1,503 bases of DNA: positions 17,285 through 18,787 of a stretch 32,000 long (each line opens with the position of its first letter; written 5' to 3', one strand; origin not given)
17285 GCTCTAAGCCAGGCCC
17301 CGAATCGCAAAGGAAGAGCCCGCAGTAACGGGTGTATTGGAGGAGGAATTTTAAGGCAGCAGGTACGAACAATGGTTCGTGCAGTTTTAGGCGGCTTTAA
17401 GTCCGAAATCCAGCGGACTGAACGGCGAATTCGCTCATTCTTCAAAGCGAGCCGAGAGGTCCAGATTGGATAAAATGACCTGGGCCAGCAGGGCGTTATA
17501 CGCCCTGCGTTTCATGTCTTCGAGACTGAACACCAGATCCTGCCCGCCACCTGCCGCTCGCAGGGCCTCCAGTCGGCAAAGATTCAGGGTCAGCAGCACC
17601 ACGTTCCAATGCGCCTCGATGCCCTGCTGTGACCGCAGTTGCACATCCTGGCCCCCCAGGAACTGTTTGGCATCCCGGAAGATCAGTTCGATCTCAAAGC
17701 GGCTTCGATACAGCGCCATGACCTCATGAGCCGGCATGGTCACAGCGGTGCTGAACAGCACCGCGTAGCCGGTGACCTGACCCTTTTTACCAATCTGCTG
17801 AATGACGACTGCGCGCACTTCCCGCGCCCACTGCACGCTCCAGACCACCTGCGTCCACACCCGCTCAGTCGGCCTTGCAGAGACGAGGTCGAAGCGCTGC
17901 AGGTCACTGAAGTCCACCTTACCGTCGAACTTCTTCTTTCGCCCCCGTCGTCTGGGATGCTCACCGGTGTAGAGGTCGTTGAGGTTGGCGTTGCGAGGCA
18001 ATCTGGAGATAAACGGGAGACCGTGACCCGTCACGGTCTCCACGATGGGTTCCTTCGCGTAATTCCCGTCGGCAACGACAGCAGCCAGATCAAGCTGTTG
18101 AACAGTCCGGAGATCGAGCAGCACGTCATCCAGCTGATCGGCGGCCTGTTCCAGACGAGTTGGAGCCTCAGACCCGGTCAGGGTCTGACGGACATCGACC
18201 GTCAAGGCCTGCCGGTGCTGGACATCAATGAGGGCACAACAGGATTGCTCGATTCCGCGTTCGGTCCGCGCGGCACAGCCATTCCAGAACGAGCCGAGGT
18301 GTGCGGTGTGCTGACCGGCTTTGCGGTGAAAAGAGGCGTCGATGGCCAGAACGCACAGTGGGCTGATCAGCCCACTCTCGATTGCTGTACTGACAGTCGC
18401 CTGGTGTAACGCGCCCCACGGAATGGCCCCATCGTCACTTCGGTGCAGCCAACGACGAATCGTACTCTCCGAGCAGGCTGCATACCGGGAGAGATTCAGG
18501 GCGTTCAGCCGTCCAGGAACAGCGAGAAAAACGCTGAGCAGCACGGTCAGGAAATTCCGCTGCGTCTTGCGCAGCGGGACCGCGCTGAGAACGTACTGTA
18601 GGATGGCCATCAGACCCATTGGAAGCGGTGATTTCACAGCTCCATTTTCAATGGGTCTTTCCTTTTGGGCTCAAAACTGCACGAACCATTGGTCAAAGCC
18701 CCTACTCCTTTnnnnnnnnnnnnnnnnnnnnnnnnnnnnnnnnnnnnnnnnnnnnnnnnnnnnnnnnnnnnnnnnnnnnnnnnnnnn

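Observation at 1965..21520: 9-bp target-site-like repeat brackets the pair of IS-B copies: a 19.5-kb block behaves as one inserted or rearranged unit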

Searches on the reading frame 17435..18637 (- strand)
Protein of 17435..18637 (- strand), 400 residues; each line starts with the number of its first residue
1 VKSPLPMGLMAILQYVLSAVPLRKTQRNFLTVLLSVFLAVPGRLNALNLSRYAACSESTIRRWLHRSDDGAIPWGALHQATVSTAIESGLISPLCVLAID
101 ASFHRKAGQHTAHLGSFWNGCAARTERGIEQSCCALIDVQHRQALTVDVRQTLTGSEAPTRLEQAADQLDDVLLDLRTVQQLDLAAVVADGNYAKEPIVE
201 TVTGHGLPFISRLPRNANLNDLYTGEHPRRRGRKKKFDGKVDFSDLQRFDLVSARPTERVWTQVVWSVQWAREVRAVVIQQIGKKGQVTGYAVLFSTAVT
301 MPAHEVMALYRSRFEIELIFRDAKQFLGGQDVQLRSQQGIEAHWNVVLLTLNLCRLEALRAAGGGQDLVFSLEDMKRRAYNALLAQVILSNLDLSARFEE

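Call 7: search_protein_families(library=pfam, proteins=[window:17435-18637:-])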
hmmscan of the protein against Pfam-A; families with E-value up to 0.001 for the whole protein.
window:17435-18637:- (400 aa): 3 families
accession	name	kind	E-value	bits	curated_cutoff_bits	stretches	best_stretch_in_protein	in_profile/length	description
PF01609.27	DDE_Tnp_1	-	4.5e-26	92.3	23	1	93-353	3-200/200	Transposase DDE domain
PF13546.12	DDE_5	-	4.6e-10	39.9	27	1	23-267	8-266/272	DDE superfamily endonuclease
PF13701.12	DDE_Tnp_1_4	-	5.6e-08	31.9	34.7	1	165-353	198-369/435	Transposase DDE domain group 1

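Call 22: find_encoding_contigs(protein=window:17435-18619:-, flank=1500, max_places=10)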
Protein window:17435-18619:- (394 aa): 23 contigs read that carry it; 7 places shown.
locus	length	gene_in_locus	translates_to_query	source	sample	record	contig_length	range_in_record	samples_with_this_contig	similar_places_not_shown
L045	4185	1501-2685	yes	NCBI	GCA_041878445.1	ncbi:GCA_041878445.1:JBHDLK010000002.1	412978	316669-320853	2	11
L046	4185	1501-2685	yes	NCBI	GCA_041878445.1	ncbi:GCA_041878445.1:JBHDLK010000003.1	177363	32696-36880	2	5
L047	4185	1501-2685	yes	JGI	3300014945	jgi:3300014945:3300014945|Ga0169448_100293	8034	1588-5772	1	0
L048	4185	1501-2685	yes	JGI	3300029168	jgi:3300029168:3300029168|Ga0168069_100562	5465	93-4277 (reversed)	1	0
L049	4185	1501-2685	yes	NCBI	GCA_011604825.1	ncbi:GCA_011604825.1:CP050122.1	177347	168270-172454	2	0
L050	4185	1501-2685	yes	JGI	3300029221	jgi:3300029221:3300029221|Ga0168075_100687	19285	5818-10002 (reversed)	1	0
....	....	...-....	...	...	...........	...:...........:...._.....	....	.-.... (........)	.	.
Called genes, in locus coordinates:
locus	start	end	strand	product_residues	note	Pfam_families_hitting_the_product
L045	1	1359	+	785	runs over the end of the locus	PF01804:Penicil_amidase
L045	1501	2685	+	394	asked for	PF13546:DDE_5, PF13701:DDE_Tnp_1_4, PF01609:DDE_Tnp_1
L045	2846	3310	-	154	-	PF00376:MerR, PF13411:MerR_1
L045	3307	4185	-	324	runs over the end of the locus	PF08240:ADH_N, PF00107:ADH_zinc_N, PF13602:ADH_zinc_N_2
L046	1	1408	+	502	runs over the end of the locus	PF01235:Na_Ala_symp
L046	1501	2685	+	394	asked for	PF13546:DDE_5, PF13701:DDE_Tnp_1_4, PF01609:DDE_Tnp_1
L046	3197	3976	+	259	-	PF03741:TerC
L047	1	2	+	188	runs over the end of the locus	PF12158:DUF3592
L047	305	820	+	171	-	PF13384:HTH_23 (weak), PF13565:HTH_32, PF13592:HTH_33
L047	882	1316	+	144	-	PF13358:DDE_3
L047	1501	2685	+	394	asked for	PF13546:DDE_5, PF13701:DDE_Tnp_1_4, PF01609:DDE_Tnp_1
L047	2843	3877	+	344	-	PF02899:Phage_int_SAM_1, PF00589:Phage_integrase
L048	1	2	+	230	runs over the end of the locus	PF12158:DUF3592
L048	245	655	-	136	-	-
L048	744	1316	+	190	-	PF13358:DDE_3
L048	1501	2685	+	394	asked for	PF13546:DDE_5, PF13701:DDE_Tnp_1_4, PF01609:DDE_Tnp_1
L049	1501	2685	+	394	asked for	PF13546:DDE_5, PF13701:DDE_Tnp_1_4, PF01609:DDE_Tnp_1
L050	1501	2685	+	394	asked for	PF13546:DDE_5, PF13701:DDE_Tnp_1_4, PF01609:DDE_Tnp_1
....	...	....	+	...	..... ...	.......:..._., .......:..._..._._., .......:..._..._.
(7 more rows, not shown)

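Call 25: find_encoding_contigs(protein=window:17435-18619:-, flank=10000, max_places=10)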
Protein window:17435-18619:- (394 aa): 23 contigs read that carry it; 10 places shown.
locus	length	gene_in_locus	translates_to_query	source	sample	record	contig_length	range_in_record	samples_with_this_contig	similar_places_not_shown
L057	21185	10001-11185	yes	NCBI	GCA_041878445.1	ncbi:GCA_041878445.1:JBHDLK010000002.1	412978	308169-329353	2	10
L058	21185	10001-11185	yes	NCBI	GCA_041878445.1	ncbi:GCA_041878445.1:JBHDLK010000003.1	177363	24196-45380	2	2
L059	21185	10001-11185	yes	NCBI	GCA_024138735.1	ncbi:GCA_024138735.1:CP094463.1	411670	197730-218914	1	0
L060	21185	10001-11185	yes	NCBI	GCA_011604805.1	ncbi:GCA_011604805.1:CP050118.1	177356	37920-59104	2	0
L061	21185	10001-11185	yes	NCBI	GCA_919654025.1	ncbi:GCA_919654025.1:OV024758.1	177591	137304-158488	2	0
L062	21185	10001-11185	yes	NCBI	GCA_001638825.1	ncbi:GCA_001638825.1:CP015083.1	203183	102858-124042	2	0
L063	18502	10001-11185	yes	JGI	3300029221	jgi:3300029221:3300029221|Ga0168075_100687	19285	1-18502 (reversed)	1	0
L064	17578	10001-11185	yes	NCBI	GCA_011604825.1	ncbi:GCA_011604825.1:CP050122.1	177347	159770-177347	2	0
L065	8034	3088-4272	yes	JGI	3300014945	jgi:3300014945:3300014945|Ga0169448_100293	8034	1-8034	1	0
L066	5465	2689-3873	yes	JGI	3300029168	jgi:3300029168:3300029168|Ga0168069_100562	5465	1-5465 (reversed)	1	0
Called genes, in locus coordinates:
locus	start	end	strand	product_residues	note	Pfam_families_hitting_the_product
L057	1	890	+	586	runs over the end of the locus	PF02653:BPD_transp_2, PF00005:ABC_tran, PF13304:AAA_21 (faint), PF12399:BCA_ABC_TP_C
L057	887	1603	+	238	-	PF00005:ABC_tran, PF13304:AAA_21 (faint)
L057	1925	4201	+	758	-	PF00199:Catalase, PF06628:Catalase-rel, PF01965:DJ-1_PfpI, PF18011:Catalase_C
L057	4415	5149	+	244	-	PF13668:Ferritin_2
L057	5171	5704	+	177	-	-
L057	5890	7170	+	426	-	PF00501:AMP-binding, PF14535:AMP-binding_C_2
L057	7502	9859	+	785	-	PF01804:Penicil_amidase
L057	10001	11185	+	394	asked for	PF13546:DDE_5, PF13701:DDE_Tnp_1_4, PF01609:DDE_Tnp_1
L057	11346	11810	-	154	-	PF00376:MerR, PF13411:MerR_1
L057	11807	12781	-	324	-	PF08240:ADH_N, PF00107:ADH_zinc_N, PF13602:ADH_zinc_N_2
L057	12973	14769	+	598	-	PF02771:Acyl-CoA_dh_N, PF02770:Acyl-CoA_dh_M, PF00441:Acyl-CoA_dh_1, PF12806:Acyl-CoA_dh_C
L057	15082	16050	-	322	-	PF01457:Peptidase_M8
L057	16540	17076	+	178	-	PF01047:MarR, PF12802:MarR_2, PF25213:HVO_A0261_N (weak), PF01022:HTH_5 (weak), PF12840:HTH_20 (weak)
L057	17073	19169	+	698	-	PF06609:TRI12, PF07690:MFS_1, PF00083:Sugar_tr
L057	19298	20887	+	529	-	PF00496:SBP_bac_5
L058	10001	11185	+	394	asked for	PF13546:DDE_5, PF13701:DDE_Tnp_1_4, PF01609:DDE_Tnp_1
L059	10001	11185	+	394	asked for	PF13546:DDE_5, PF13701:DDE_Tnp_1_4, PF01609:DDE_Tnp_1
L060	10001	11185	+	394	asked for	PF13546:DDE_5, PF13701:DDE_Tnp_1_4, PF01609:DDE_Tnp_1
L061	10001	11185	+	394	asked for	PF13546:DDE_5, PF13701:DDE_Tnp_1_4, PF01609:DDE_Tnp_1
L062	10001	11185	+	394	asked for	PF13546:DDE_5, PF13701:DDE_Tnp_1_4, PF01609:DDE_Tnp_1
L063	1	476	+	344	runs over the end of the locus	PF02899:Phage_int_SAM_1, PF00589:Phage_integrase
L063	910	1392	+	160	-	PF13622:4HBT_3 (faint), PF03061:4HBT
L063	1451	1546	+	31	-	-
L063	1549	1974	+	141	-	PF00258:Flavodoxin_1 (weak), PF07972:Flavodoxin_NdrI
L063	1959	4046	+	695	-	PF08343:RNR_N, PF00317:Ribonuc_red_lgN, PF02867:Ribonuc_red_lgC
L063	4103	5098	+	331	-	PF00268:Ribonuc_red_sm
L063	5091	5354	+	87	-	-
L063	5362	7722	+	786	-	PF13449:Phytase-like, PF03009:GDPD, PF13449:Phytase-like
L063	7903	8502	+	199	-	PF12158:DUF3592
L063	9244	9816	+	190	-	PF13358:DDE_3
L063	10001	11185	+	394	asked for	PF13546:DDE_5, PF13701:DDE_Tnp_1_4, PF01609:DDE_Tnp_1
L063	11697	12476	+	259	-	PF03741:TerC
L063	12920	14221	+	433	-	PF01595:CNNM, PF00571:CBS, PF03471:CorC_HlyC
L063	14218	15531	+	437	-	PF01595:CNNM, PF00571:CBS (weak), PF03471:CorC_HlyC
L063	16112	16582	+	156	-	-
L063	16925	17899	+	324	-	PF01497:Peripla_BP_2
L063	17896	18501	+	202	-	?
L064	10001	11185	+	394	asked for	PF13546:DDE_5, PF13701:DDE_Tnp_1_4, PF01609:DDE_Tnp_1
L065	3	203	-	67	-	?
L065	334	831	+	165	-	-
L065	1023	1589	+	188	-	PF12158:DUF3592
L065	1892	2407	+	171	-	PF13384:HTH_23 (weak), PF13565:HTH_32, PF13592:HTH_33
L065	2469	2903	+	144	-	PF13358:DDE_3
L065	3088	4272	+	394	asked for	PF13546:DDE_5, PF13701:DDE_Tnp_1_4, PF01609:DDE_Tnp_1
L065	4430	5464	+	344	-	PF02899:Phage_int_SAM_1, PF00589:Phage_integrase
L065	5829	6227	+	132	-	-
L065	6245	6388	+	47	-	-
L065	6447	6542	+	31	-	-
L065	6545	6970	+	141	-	PF00258:Flavodoxin_1 (weak), PF07972:Flavodoxin_NdrI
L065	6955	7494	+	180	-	-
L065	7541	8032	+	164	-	?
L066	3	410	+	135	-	?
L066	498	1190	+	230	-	PF12158:DUF3592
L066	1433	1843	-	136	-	-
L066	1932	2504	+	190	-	PF13358:DDE_3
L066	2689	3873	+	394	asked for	PF13546:DDE_5, PF13701:DDE_Tnp_1_4, PF01609:DDE_Tnp_1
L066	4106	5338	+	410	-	PF13546:DDE_5, PF01609:DDE_Tnp_1, PF13701:DDE_Tnp_1_4 (weak)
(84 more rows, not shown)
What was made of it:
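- One JGI contig shows the predicted IS630-IS-A-TerC join (calls 22, 25).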
